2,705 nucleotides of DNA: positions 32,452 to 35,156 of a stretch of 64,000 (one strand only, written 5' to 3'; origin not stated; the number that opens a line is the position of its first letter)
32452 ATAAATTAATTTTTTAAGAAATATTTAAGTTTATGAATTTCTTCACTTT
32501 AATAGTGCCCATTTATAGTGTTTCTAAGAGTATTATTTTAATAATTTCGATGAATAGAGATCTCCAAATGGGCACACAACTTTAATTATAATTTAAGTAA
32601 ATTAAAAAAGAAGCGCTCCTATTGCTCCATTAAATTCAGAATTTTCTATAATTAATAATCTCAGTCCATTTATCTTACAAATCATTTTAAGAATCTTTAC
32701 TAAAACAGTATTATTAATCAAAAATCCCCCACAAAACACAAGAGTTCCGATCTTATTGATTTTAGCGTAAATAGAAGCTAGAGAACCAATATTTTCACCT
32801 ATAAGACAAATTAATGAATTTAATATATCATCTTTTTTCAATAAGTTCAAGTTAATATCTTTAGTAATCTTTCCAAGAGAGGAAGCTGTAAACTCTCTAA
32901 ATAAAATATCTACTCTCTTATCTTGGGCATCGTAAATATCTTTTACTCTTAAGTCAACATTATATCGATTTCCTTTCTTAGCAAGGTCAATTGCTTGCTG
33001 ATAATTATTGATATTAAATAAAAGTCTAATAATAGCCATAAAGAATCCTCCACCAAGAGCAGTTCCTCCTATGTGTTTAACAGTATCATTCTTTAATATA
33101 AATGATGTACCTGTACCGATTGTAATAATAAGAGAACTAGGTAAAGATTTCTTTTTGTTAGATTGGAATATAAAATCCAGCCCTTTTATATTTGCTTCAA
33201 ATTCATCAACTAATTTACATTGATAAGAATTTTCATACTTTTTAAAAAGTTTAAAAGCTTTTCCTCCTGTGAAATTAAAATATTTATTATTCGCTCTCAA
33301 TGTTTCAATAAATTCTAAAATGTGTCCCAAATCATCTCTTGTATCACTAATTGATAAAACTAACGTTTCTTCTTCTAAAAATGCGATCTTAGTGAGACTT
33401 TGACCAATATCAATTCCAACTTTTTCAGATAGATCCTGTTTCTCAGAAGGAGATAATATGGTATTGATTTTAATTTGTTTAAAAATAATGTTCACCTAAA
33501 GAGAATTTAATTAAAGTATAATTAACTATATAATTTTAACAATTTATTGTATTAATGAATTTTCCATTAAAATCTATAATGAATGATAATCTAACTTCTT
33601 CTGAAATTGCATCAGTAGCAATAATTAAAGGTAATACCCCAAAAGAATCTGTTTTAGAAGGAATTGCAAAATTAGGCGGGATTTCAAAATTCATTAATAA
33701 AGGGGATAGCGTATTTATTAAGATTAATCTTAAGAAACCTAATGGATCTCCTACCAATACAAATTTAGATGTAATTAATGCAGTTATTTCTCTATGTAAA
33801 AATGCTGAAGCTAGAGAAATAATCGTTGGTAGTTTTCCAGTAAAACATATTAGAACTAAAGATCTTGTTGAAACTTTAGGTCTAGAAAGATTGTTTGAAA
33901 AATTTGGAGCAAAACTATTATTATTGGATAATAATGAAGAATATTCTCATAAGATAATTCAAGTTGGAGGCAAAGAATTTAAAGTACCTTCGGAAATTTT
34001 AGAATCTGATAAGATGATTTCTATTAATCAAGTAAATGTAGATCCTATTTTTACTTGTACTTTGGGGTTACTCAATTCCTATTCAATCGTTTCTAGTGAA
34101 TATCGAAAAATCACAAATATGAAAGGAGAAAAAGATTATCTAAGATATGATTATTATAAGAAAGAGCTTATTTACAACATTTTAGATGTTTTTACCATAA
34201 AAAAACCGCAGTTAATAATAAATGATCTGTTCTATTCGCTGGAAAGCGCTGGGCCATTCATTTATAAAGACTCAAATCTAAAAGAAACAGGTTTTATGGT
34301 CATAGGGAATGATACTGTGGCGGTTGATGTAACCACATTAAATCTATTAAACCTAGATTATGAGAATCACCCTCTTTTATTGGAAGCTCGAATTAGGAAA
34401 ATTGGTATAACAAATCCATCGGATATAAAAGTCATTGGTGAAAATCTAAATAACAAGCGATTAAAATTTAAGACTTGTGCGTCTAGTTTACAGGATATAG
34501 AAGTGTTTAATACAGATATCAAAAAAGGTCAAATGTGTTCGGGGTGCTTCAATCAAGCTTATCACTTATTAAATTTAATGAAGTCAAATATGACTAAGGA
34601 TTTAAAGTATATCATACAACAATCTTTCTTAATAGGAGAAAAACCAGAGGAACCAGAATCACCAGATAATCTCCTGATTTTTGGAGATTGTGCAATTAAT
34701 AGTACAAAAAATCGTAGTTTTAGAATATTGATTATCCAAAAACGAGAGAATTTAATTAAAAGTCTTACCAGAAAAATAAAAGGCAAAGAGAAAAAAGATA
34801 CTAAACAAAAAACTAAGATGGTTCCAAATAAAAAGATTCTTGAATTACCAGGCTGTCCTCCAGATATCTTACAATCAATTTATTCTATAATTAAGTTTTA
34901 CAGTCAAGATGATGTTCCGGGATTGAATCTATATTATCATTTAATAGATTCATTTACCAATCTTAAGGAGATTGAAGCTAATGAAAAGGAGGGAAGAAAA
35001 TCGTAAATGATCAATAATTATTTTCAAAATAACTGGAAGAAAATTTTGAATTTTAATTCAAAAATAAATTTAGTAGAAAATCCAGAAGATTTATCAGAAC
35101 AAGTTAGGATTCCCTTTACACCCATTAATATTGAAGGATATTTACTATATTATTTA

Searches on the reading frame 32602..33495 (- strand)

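Call 39: search_protein_families(library=pfam, proteins=[window:32602-33495:-], max_evalue=0.00001)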
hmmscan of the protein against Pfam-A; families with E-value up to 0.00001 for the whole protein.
window:32602-33495:- (297 aa): 1 family
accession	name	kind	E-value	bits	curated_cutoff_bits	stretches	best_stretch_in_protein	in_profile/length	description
PF03630.20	Fumble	-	3.4e-39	135.4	28.5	1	56-296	58-333/334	Fumble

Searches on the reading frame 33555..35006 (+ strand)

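Call 38: search_protein_families(library=pfam, proteins=[window:33555-35006:+], max_evalue=0.00001)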
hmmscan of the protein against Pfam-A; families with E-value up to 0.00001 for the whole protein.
window:33555-35006:+ (483 aa): 1 family
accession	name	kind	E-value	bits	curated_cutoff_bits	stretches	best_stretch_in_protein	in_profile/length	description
PF04015.17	DUF362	-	2.1e-23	83.9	24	1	53-261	1-198/200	Domain of unknown function (DUF362)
